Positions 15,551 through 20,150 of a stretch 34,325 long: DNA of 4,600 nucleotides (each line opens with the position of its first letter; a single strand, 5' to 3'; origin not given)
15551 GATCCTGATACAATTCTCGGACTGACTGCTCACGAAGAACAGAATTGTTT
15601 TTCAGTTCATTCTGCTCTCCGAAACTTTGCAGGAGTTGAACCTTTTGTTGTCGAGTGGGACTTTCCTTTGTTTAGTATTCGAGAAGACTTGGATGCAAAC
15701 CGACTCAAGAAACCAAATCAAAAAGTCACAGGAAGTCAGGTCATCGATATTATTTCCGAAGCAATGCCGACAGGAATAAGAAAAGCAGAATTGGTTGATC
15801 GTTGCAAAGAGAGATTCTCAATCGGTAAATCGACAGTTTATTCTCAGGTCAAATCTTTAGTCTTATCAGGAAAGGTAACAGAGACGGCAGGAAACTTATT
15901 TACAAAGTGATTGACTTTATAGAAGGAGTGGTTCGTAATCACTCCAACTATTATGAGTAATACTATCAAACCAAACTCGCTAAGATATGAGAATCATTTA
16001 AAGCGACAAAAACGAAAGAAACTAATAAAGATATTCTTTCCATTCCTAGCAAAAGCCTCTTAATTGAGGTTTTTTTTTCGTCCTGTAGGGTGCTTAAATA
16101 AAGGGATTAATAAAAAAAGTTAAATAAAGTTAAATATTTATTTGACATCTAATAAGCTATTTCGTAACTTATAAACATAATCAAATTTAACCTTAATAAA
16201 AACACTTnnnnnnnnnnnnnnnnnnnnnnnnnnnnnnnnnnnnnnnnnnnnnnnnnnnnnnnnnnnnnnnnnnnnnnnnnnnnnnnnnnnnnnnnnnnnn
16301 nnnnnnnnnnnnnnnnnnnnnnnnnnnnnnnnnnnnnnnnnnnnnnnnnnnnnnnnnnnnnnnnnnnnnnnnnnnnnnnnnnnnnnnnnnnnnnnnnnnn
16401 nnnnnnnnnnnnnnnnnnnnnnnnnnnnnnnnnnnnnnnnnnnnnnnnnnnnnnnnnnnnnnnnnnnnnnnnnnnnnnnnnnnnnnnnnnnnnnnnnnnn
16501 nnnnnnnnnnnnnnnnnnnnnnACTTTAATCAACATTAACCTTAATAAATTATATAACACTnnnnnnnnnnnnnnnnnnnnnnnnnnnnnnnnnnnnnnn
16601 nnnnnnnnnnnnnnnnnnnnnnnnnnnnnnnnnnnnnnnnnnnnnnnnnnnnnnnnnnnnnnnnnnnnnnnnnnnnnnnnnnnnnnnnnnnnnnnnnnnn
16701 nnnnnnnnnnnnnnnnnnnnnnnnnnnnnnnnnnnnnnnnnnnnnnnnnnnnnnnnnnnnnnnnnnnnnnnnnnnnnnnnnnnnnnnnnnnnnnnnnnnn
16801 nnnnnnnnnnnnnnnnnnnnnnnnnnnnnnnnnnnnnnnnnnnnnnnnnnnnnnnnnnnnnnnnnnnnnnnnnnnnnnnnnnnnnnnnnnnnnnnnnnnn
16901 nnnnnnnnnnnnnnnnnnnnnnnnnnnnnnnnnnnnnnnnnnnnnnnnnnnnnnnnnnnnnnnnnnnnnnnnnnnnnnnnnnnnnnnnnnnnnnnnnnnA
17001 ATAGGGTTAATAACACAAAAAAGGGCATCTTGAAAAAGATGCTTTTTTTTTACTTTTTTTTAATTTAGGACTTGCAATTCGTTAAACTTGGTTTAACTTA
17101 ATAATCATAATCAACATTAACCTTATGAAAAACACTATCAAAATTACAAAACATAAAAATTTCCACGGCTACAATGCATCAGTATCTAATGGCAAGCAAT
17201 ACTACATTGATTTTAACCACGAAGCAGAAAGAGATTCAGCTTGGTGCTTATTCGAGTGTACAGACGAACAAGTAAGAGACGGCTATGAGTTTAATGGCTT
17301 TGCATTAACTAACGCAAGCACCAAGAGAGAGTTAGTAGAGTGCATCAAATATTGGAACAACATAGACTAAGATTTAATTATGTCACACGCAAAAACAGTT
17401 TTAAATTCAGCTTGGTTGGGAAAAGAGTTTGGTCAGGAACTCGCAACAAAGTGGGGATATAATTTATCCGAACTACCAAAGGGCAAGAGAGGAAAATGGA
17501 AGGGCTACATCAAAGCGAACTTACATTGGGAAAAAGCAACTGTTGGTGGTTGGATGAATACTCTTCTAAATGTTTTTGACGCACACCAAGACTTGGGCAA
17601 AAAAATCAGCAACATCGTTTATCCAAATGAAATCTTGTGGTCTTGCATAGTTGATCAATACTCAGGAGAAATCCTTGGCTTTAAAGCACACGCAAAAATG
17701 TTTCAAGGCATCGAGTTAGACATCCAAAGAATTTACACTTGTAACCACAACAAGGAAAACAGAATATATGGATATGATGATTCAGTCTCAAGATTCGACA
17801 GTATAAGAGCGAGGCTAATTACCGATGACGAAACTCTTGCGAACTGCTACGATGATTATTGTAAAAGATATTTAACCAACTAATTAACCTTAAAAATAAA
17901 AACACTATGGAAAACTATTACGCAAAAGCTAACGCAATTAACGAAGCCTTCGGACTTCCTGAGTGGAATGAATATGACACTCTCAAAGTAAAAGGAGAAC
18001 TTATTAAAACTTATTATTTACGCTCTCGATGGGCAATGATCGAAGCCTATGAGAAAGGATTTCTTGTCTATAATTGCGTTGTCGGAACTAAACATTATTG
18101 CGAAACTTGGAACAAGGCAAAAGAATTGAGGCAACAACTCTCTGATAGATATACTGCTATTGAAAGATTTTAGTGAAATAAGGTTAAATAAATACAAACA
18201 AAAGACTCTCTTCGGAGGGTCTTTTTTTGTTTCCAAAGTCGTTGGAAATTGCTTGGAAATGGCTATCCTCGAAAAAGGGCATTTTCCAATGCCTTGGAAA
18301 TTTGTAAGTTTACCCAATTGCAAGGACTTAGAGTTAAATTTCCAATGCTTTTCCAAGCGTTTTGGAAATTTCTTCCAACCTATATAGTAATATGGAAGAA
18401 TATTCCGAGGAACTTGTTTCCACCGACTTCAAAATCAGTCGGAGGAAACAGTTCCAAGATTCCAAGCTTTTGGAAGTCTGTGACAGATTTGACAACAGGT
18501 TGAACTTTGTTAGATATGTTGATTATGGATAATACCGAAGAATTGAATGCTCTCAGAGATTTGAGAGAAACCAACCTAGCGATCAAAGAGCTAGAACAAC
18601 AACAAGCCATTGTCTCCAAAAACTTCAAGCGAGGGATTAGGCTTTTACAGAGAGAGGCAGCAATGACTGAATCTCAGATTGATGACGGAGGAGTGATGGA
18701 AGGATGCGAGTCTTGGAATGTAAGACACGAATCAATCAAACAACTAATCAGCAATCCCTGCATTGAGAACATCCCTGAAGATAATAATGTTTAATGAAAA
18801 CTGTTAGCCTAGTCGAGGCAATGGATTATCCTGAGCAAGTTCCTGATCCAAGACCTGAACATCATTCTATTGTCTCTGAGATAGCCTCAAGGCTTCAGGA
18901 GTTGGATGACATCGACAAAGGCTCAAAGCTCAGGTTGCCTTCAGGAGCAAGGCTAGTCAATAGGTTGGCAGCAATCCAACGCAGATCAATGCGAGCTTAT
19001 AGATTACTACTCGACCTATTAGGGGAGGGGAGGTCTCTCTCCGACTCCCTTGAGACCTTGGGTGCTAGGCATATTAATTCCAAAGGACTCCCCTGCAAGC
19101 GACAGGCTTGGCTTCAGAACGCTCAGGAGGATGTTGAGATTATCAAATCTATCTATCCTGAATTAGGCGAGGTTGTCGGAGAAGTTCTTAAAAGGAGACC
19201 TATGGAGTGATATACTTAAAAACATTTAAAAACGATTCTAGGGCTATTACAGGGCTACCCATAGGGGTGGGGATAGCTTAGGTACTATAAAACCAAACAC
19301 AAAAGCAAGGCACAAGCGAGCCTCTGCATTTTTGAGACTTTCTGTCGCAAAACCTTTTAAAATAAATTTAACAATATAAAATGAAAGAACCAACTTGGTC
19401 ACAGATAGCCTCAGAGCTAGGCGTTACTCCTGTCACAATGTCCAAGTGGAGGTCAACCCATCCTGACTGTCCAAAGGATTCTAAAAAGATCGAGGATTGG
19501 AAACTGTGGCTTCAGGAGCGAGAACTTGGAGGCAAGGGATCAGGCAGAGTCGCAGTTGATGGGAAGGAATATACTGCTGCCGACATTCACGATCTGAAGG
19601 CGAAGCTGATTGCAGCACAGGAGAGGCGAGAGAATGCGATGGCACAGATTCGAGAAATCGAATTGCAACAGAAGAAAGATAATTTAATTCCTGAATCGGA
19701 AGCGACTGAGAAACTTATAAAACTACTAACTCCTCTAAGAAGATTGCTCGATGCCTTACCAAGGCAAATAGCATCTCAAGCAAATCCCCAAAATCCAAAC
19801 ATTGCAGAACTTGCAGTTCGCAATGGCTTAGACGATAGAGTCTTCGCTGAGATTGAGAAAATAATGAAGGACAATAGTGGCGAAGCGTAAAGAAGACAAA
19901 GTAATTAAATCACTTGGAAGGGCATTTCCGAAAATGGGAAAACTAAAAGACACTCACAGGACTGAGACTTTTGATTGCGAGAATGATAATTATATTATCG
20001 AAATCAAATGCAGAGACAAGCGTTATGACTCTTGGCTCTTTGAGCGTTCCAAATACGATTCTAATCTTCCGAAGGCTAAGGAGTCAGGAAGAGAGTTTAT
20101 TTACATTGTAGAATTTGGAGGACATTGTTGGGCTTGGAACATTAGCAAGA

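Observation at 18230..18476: Dense 11-bp-phased array of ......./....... boxes with an internal 13-bp hairpin (candidate origin or nucleoprotein assembly site)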

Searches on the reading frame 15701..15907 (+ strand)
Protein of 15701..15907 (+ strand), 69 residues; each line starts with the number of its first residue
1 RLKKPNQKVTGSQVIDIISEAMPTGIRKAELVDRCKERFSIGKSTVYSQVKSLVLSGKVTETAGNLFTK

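Call 98: predict_structure(protein=window:15701-15907:+)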
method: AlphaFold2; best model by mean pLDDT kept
length: 69 residues; sequences in the alignment: 1
mean_pLDDT: 76.8   pTM: 0.60
mean pLDDT of the five models: 76.8, 76.5, 75.4, 71.2, 69.8
residues with pLDDT >= 90: 0; 70-90: 52; 50-70: 15; < 50: 2
segments of 3 or more residues with pLDDT < 50: none
pLDDT, mean of each block of 10 residues (from residue 1): 57 83 80 86 85 80 66
secondary structure, 60 per line:
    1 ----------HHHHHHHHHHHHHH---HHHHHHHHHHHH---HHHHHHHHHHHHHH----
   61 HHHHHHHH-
elements in order: H11-24 H28-39 H43-56 H61-68

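Call 102: fold_search(model_id=the predicted structure, library=pdb)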
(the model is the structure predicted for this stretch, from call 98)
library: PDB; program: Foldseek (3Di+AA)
matches with E <= 10: 125; with E <= 0.001: 0
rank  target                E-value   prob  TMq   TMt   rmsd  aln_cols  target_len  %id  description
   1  6zj3_ST               2.8e+00  0.25  0.49  0.27   5.7        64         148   20  Cryo-EM structure of the highly atypical cytoplasmic ribosome of Euglena gracilis (released 2020-10-07)
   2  3niv_B                2.8e+00  0.12  0.35  0.15  13.2        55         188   22  The crystal structure of Glutathione S-transferase from Legionella pneumophila (released 2010-07-14)
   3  7s03_A                3.0e+00  0.25  0.41  0.28   3.2        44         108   18  DNA-binding domain of human SETMAR in complex with Hsmar1 terminal inverted repeat (TIR) DNA (released 2022-08-03)
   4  6o81_A                3.0e+00  0.13  0.41  0.08   5.2        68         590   15  Electron cryo-microscopy of the eukaryotic translation initiation factor 2B bound to translation initiation factor 2 f (released 2019-05-15)
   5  4awx_B                3.2e+00  0.47  0.53  0.57   2.6        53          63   13  Moonlighting functions of FeoC in the regulation of ferrous iron transport in Feo (released 2013-03-06)
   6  6o85_B                3.2e+00  0.13  0.41  0.08   5.2        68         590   15  Electron cryo-microscopy of the eukaryotic translation initiation factor 2B bound to eukaryotic translation initiation (released 2019-05-15)
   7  8fvy_N                3.6e+00  0.28  0.52  0.27   3.9        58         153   22  40S subunit of the Giardia lamblia 80S ribosome (released 2024-01-24)
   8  8br8_SP               3.6e+00  0.25  0.50  0.27   4.1        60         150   23  Giardia ribosome in POST-T state (A1) (released 2023-03-15)
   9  7x1k_B                3.6e+00  0.20  0.45  0.45   4.6        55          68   18  Crystal structure of the flagellar expression regulator DegU from Listeria monocytogenes (released 2022-08-10)
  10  2jrt_MODEL_1_A        3.6e+00  0.20  0.45  0.36   3.7        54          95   13  NMR solution structure of the protein coded by gene RHOS4_12090 of Rhodobacter sphaeroides. Northeast Structur (released 2007-08-21)
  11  7rdr_A                3.6e+00  0.07  0.29  0.06   9.6        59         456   20  Circular tandem repeat protein with novel repeat topology and enhanced subunit contact surfaces (released 2021-09-01)
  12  2pmh                  3.8e+00  0.28  0.47  0.24   2.4        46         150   20  Crystal structure of Thr132Ala of ST1022 from Sulfolobus tokodaii (released 2008-04-22)
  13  9o17_AQ               3.8e+00  0.15  0.40  0.19   9.1        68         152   13  Cryo-EM structure of Methanosarcina acetivorans 70S ribosome (released 2025-09-24)
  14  6az1_T                4.0e+00  0.20  0.46  0.26   4.3        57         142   16  Cryo-EM structure of the small subunit of Leishmania ribosome bound to paromomycin (released 2017-12-06)
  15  9znf_BQ               4.0e+00  0.15  0.40  0.20   9.1        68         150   13  Cryo-EM structure of the Methanosarcina acetivorans 70S ribosome in complex with SriA and SriB (released 2026-01-28)
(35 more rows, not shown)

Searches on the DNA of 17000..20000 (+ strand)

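Call 7: search_dna_similar(query=window:17000-20000:+, collection=phages, mode=near, max_rows=30)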
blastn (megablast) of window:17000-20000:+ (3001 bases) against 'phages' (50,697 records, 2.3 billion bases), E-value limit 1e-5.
No match.

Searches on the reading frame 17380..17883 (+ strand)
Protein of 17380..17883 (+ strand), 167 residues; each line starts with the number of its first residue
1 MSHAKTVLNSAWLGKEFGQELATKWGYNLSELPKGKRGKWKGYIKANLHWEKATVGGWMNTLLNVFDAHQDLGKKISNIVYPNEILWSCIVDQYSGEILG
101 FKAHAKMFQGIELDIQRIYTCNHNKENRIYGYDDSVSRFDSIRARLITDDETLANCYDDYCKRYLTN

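Call 9: search_protein_families(library=phrogs, proteins=[window:17380-17883:+], max_evalue=0.01)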
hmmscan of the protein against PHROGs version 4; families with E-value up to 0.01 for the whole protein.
window:17380-17883:+ (167 aa): 0 families

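Call 10: search_protein_families(library=pfam, proteins=[window:17380-17883:+], max_evalue=0.01)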
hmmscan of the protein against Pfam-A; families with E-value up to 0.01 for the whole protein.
window:17380-17883:+ (167 aa): 0 families

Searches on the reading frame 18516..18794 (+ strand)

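Call 9: search_protein_families(library=phrogs, proteins=[window:18516-18794:+], max_evalue=0.01)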
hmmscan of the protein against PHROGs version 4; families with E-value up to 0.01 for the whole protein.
window:18516-18794:+ (92 aa): 0 families

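Call 10: search_protein_families(library=pfam, proteins=[window:18516-18794:+], max_evalue=0.01)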
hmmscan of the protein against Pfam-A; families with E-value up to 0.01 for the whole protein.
window:18516-18794:+ (92 aa): 1 family
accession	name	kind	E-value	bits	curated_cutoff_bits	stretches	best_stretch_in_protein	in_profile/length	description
PF09613.16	HrpB1_HrpK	-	0.0059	16.7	29.3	1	8-46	32-70/126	Bacterial type III secretion protein (HrpB1_HrpK)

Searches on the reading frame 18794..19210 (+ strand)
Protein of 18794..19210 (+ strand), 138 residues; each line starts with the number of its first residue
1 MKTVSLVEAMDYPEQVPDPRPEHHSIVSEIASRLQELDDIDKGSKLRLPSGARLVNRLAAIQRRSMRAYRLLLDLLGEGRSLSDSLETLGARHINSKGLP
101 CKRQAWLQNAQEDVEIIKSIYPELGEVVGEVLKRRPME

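Call 9: search_protein_families(library=phrogs, proteins=[window:18794-19210:+], max_evalue=0.01)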
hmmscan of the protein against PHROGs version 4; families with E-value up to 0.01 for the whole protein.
window:18794-19210:+ (138 aa): 0 families

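Call 10: search_protein_families(library=pfam, proteins=[window:18794-19210:+], max_evalue=0.01)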
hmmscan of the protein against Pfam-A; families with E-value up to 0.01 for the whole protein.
window:18794-19210:+ (138 aa): 0 families

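Call 14: find_related_loci(query=window:18794-19210:+, collection=viral_contigs, flank=4000)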
Query window:18794-19210:+ (138 aa) in viral_contigs; peptide patterns used: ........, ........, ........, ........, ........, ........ (x = any residue, [..] = any of these).
15 stretches matched a pattern; 2 encode a relative of the query (tblastn E <= 1e-3); 2 distinct loci.
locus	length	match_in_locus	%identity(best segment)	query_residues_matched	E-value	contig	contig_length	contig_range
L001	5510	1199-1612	96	1-138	8e-89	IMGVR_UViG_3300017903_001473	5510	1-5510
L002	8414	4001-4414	88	1-138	9e-81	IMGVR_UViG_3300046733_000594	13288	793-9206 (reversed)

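Call 113: find_related_loci(query=A8, collection=viral_contigs, flank=7000)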
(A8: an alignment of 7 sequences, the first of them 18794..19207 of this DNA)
Query A8 (138 aa) in viral_contigs; peptide patterns used: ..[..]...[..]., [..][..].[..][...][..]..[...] (x = any residue, [..] = any of these).
58 stretches matched a pattern; 17 encode a relative of the query (tblastn E <= 1e-3); 17 distinct loci.
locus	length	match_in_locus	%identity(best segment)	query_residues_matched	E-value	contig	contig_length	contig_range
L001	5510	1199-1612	96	1-138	9e-88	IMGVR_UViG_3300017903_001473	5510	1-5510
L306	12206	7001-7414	88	1-138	1e-79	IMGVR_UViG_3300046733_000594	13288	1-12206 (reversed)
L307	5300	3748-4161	59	1-138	2e-53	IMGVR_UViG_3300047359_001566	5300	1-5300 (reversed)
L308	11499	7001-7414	49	1-138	2e-42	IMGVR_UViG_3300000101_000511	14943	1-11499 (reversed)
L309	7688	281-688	51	1-136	4e-42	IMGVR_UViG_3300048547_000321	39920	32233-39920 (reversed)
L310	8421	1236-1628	51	1-138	3e-41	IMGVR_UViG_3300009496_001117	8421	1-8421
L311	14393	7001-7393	51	1-138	3e-41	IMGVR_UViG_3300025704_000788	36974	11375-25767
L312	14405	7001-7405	51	1-136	1e-40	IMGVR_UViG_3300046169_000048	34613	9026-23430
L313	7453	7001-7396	48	1-138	2e-39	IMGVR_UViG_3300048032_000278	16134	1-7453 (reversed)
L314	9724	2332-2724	49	1-138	3e-38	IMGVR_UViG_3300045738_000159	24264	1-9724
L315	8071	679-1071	48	1-138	2e-37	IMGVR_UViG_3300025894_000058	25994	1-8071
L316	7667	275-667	48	1-138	2e-37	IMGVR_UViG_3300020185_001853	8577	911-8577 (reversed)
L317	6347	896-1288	48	1-138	2e-37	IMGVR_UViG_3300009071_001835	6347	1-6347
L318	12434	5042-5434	48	1-138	2e-37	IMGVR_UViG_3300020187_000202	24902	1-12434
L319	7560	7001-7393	47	1-138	2e-36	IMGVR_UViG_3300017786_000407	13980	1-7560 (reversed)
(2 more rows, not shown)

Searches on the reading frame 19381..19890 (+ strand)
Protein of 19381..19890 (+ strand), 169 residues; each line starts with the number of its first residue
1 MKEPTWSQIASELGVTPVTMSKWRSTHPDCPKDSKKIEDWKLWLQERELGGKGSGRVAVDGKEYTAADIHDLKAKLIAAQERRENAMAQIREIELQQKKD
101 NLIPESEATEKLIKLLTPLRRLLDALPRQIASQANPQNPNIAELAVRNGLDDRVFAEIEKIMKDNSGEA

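Call 9: search_protein_families(library=phrogs, proteins=[window:19381-19890:+], max_evalue=0.01)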
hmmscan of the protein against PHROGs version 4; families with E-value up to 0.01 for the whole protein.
window:19381-19890:+ (169 aa): 4 families
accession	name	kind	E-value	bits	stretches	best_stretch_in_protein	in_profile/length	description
phrog_57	-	head and packaging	1e-10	42.8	1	2-144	11-152/199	terminase small subunit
phrog_141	-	head and packaging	0.00045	20.7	1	73-142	75-144/183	terminase small subunit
phrog_4151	-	DNA, RNA and nucleotide metabolism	0.0013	19.6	1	2-118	19-138/154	DNA binding protein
phrog_7344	-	head and packaging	0.0058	17.9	0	5-39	30-63/161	terminase small subunit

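Call 10: search_protein_families(library=pfam, proteins=[window:19381-19890:+], max_evalue=0.01)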
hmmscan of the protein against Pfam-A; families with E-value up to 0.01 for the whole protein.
window:19381-19890:+ (169 aa): 0 families

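Call 13: find_encoding_contigs(protein=window:19381-19890:+, flank=10000, max_places=10)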
Protein window:19381-19890:+ (169 aa): no gene with exactly this product is on record in the collection.
